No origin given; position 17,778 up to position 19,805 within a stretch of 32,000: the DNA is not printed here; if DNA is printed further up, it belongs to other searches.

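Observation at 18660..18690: SHC-fold cyclase with the DxDD general-acid motif replaced (WPN-ILDS-AN), next to a squalene-epoxidase-like flavoenzyme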

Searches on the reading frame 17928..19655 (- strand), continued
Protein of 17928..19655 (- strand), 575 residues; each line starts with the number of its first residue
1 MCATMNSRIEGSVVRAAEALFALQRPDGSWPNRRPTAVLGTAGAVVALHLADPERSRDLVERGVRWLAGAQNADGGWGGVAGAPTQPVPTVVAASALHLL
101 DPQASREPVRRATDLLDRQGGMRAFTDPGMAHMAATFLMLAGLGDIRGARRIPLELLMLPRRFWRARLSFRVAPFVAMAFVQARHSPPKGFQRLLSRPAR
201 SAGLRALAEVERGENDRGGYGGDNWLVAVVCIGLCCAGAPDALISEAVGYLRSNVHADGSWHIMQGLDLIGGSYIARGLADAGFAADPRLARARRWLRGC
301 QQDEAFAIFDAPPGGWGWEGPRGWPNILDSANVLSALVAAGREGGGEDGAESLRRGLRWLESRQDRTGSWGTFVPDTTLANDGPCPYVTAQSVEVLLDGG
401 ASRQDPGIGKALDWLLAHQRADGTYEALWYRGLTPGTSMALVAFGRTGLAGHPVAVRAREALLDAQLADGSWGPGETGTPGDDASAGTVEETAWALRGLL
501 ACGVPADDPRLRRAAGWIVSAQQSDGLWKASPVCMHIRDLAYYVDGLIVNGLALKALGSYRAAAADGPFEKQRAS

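Call 35: find_related_loci(query=window:17931-19655:-, collection=genome_contigs, flank=10000)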
Query window:17931-19655:- (575 aa) in genome_contigs; peptide patterns used: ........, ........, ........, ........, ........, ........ (x = any residue, [..] = any of these).
547 stretches matched a pattern; 248 encode a relative of the query (tblastn E <= 1e-3); the best 80 are kept; 78 distinct loci.
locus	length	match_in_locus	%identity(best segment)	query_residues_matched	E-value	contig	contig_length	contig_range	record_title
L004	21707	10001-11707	87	3-574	0e+0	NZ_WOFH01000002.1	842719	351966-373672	Actinomadura litoris strain NEAU-AAG5 Scaffold2, whole genome shotgun sequence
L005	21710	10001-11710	75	1-574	0e+0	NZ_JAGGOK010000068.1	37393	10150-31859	Streptomyces sp. ISL-100 ISL100_68, whole genome shotgun sequence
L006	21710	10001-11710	79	1-574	0e+0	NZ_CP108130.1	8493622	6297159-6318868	Streptomyces sp. NBC_00191 chromosome, complete genome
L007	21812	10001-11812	74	1-575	0e+0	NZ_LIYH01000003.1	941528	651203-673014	Streptomyces sp. CB03234 scaffold3, whole genome shotgun sequence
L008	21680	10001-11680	77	1-565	0e+0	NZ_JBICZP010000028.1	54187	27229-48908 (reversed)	Kitasatospora sp. NPDC048239 NPDC048239_59_E4.ctg-0028, whole genome shotgun sequence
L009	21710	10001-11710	77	1-574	0e+0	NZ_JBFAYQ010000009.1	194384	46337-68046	Streptomyces sp. NPDC051776 NPDC051776_77_A1.ctg-0009, whole genome shotgun sequence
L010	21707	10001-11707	73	1-573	0e+0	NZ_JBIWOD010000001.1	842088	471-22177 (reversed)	Streptomyces sp. NPDC101227 NPDC101227_277_G8.ctg-0001, whole genome shotgun sequence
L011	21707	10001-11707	73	1-572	0e+0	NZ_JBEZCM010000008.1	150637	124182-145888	Streptomyces sp. NPDC040724 NPDC040724_61_D2.ctg-0008, whole genome shotgun sequence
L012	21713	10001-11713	74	1-575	0e+0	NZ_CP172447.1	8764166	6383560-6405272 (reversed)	Streptomyces sp. BBFR25 chromosome, complete genome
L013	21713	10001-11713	74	1-575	0e+0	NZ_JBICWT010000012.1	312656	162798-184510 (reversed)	Streptomyces sp. NPDC048514 NPDC048514_53_E5.ctg-0012, whole genome shotgun sequence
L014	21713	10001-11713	73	1-575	0e+0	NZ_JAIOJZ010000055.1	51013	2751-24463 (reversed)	Streptomyces hyderabadensis strain JCM 17657 55, whole genome shotgun sequence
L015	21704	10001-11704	75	1-575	0e+0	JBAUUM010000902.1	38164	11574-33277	MAG: Actinocatenispora sp. isolate MFD09533_ilm_asm_bin3 k127_62532, whole genome shotgun sequence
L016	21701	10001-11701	71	5-575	0e+0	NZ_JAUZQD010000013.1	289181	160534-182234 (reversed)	Symbioplanes lichenis strain TISTR 2343 13, whole genome shotgun sequence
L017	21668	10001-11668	76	1-560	0e+0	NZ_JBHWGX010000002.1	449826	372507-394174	Streptomyces sp. NPDC059749 NPDC059749_323_F9.ctg-0002, whole genome shotgun sequence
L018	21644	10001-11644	68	1-558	0e+0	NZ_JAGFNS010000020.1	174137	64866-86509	Actinoplanes flavus strain NEAU-H7 Scaffold20, whole genome shotgun sequence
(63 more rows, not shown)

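Call 39: search_solved_structures(query=A1, max_evalue=0.00001, show_alignments=0)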
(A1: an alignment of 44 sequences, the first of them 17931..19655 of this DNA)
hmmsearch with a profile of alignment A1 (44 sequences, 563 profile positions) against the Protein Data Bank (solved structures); distinct sequences matched with E-value up to 0.00001: 36.
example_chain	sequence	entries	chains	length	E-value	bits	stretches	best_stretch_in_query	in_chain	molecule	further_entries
3sqc_A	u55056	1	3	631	6.3e-49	170.1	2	311-518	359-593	SQUALENE--HOPENE CYCLASE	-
2sqc_A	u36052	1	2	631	6.6e-49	170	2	223-518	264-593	SQUALENE-HOPENE CYCLASE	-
1gsz_A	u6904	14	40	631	1.6e-48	168.7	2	311-518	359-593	SQUALENE--HOPENE CYCLASE | SQUALENE-HOPENE CYCLASE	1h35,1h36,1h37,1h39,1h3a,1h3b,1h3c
1w6k_A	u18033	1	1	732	1.6e-25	92.8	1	401-524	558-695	LANOSTEROL SYNTHASE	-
1w6j_A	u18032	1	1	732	1.6e-25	92.8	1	401-524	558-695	LANOSTEROL SYNTHASE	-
8j5z_A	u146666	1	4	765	2.2e-25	92.4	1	398-551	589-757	Terpene cyclase/mutase family member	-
8zg0_A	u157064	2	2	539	3.5e-25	91.7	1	383-521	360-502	Squalene cyclase C-terminal domain-containing protein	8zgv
8paj_A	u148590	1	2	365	3.7e-25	91.6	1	383-526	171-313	Squalene-hopene/tetraprenyl-beta-curcumene cyclase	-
8zg1_A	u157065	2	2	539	4.4e-25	91.4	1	383-521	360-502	Squalene cyclase C-terminal domain-containing protein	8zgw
7xr7_A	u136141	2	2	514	7.9e-25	90.5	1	383-519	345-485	SQHop_cyclase_C domain-containing protein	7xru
8pak_A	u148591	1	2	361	9.7e-25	90.2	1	385-522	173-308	Squalene--hopene cyclase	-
7xq4_A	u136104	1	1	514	2.1e-22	82.5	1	383-519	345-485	SQHop_cyclase_C domain-containing protein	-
7xqz_A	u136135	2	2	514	2.4e-22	82.4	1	398-519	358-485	SQHop_cyclase_C domain-containing protein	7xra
8zg5_A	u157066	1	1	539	4e-22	81.6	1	384-518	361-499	Squalene cyclase C-terminal domain-containing protein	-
6vpt_A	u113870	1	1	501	2.7e-16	62.4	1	375-509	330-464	Cyclase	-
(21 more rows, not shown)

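Call 41: predict_structure(alignment_id=A1)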
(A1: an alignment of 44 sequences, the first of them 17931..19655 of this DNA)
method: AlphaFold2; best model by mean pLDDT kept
length: 575 residues; sequences in the alignment: 44
mean_pLDDT: 92.4   pTM: 0.92
mean pLDDT of the five models: 92.4, 92.2, 91.7, 91.4, 90.2
residues with pLDDT >= 90: 467; 70-90: 90; 50-70: 11; < 50: 7
segments of 3 or more residues with pLDDT < 50: 569-575
pLDDT, mean of each block of 10 residues (from residue 1): 82 98 96 90 98 97 98 95 91 97 95 91 77 88 80 94 92 94 89 91 96 91 95 96 96 96 90 97 95 95 94 94 94 94 71 96 97 91 93 97 97 98 94 96 98 98 97 84 88 98 96 98 96 87 93 98 74 37
secondary structure, 60 per line:
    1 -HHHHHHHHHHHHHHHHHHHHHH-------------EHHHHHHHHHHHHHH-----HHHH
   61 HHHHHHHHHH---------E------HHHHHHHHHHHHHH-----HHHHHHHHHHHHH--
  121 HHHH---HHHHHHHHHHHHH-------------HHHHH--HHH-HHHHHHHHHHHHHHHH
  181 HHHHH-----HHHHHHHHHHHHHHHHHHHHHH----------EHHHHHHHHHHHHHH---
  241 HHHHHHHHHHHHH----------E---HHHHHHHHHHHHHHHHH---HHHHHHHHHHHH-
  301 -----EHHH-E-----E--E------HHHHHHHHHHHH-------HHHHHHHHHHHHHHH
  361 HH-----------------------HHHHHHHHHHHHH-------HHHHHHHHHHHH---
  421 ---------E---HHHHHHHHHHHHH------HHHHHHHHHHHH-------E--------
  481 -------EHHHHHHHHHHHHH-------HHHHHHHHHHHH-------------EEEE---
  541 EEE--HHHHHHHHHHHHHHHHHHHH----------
elements in order: H2-23 H38-51 H57-70 H87-100 H106-118 H121-124 H128-140 H154-158 H165-185 H191-212 H224-237 H241-253 H268-284 H288-299 H327-338 H346-362 H386-398 H406-417 H434-446 H453-464 H489-501 H509-520 E534-537 E541-543 H546-565

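Call 43: fold_search(model_id=the predicted structure, library=pdb)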
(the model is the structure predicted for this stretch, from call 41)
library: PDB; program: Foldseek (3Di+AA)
matches with E <= 10: 788; with E <= 0.001: 164
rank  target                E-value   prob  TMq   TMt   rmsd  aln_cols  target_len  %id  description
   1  2sqc_A                3.7e-22  1.00  0.80  0.74   5.0       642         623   24  SQUALENE-HOPENE CYCLASE FROM ALICYCLOBACILLUS ACIDOCALDARIUS (released 1999-04-27)
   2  1sqc                  5.3e-22  1.00  0.79  0.73   5.1       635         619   24  SQUALENE-HOPENE-CYCLASE FROM ALICYCLOBACILLUS ACIDOCALDARIUS (released 1997-12-17)
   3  3sqc_A                8.9e-22  1.00  0.79  0.74   5.0       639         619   23  SQUALENE-HOPENE CYCLASE (released 1999-05-18)
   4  7xr7                  9.1e-19  1.00  0.73  0.84   4.4       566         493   20  Drimenyl diphosphate synthase D303E from Streptomyces showdoensis in complex with farnesyl diphosphate (FPP) and Mg2+ (released 2023-03-15)
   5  7xqz                  1.3e-18  1.00  0.73  0.84   4.1       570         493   20  Drimenyl diphosphate synthase D303A from Streptomyces showdoensis in complex with 2-fluorofarnesyl diphosphate (2F-FPP)  (released 2023-03-15)
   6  1w6k                  2.0e-18  1.00  0.77  0.62   5.7       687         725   16  Structure of human OSC in complex with Lanosterol (released 2004-10-29)
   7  7xq4                  2.3e-18  1.00  0.71  0.83   4.8       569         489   20  Drimenyl diphosphate synthase from Streptomyces showdoensis (apo) (released 2023-03-15)
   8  8zg1                  2.6e-18  1.00  0.72  0.87   3.6       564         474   18  Drimenyl diphosphate synthase SsDMS_F248Y&D303E from Streptomyces showdoensis (Apo) (released 2025-05-21)
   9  8zgv                  3.7e-18  1.00  0.71  0.86   3.6       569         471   19  Drimenyl diphosphate synthase SsDMS_F248A&D303E from Streptomyces showdoensis in complex with farnesyl diphosphate (FPP) (released 2025-05-21)
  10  8zgw                  4.4e-18  1.00  0.72  0.85   4.4       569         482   20  Drimenyl diphosphate synthase SsDMS_F248Y&D303E from Streptomyces showdoensis in complex with farnesyl diphosphate (FPP) (released 2025-05-21)
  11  8zg5                  5.0e-18  1.00  0.71  0.86   3.7       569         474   19  Drimenyl diphosphate synthase SsDMS_Y505I&D303A from Streptomyces showdoensis (Apo) (released 2025-05-21)
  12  7xru                  8.9e-18  1.00  0.72  0.84   4.5       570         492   20  Drimenyl diphosphate synthase D303E from Streptomyces showdoensis in complex with 2-fluorofarnesyl diphosphate (2F-FPP)  (released 2023-03-15)
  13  1w6j                  1.4e-17  1.00  0.76  0.62   5.4       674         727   16  Structure of human OSC in complex with Ro 48-8071 (released 2004-10-29)
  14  8zg0                  1.1e-16  1.00  0.70  0.85   3.9       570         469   20  Drimenyl diphosphate synthase SsDMS_F248A&D303E from Streptomyces showdoensis (Apo) (released 2025-05-21)
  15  8j5z_A                9.3e-16  1.00  0.76  0.59   5.8       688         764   18  The cryo-EM structure of the TwOSC1 tetramer (released 2023-11-01)
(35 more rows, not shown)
